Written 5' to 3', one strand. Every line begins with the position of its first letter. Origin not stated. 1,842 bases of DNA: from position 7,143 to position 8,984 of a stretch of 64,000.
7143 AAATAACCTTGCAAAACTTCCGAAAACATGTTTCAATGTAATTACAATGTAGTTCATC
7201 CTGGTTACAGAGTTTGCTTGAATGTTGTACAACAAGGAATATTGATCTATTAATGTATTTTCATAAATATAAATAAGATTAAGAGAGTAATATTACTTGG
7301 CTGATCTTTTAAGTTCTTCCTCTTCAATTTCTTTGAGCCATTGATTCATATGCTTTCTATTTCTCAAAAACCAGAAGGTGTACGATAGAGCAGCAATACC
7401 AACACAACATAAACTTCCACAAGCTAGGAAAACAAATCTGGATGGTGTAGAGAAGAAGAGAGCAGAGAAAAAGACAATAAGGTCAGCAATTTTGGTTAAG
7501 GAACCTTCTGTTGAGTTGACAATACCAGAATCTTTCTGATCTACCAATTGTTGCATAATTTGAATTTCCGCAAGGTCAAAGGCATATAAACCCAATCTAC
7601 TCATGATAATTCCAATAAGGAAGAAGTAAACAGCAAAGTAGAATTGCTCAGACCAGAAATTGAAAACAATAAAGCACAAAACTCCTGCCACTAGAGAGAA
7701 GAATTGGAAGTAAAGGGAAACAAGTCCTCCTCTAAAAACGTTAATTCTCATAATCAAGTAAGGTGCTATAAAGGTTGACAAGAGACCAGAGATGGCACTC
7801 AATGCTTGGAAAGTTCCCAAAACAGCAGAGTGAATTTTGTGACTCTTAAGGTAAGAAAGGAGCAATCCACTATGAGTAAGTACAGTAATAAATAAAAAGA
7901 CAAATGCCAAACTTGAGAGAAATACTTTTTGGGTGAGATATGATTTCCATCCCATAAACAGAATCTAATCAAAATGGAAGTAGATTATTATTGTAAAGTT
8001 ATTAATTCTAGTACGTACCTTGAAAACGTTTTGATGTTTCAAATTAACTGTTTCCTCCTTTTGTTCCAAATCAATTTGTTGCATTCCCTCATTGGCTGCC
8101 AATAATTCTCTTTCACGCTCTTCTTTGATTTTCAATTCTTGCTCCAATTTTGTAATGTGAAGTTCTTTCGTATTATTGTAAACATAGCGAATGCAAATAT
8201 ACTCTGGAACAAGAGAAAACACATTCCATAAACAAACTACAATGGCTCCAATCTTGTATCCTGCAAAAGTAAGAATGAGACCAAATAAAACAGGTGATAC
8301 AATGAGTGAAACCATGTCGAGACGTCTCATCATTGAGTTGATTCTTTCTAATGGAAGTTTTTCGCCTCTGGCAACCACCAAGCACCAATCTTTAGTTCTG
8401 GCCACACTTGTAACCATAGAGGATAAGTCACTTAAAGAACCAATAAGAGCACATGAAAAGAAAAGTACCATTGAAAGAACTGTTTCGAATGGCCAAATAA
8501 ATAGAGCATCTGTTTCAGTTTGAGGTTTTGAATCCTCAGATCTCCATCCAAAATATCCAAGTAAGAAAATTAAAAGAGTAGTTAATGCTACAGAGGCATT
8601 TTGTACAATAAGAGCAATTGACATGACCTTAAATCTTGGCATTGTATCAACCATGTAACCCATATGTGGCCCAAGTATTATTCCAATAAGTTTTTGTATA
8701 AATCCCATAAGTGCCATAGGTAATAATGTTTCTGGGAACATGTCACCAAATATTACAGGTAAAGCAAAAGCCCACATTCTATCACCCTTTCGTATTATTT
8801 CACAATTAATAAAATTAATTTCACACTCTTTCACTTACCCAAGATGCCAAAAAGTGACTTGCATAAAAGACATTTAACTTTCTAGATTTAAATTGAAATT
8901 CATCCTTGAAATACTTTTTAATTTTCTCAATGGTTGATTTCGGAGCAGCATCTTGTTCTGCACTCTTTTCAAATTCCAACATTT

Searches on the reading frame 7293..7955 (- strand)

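Call 51: search_protein_families(library=pfam, proteins=[window:7293-7955:-], max_evalue=0.0001)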
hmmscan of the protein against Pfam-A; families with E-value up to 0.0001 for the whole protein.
window:7293-7955:- (220 aa): 1 family
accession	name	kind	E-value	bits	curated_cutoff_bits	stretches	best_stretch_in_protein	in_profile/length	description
PF06963.18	FPN1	-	3.9e-42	144.8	24.6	1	2-185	249-430/430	Ferroportin1 (FPN1)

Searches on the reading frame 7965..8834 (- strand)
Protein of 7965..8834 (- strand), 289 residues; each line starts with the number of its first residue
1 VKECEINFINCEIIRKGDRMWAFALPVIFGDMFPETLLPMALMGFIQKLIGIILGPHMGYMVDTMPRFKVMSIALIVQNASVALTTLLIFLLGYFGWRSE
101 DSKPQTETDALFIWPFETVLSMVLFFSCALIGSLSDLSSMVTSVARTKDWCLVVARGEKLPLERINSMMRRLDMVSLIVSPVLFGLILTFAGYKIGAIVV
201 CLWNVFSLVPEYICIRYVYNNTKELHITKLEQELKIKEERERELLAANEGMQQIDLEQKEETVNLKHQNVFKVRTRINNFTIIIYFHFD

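Call 51: search_protein_families(library=pfam, proteins=[window:7965-8834:-], max_evalue=0.0001)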
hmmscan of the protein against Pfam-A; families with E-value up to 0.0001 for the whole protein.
window:7965-8834:- (289 aa): 1 family
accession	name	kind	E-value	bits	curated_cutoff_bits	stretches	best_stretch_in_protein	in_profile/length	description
PF06963.18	FPN1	-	7.6e-49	166.9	24.6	1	14-253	14-226/430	Ferroportin1 (FPN1)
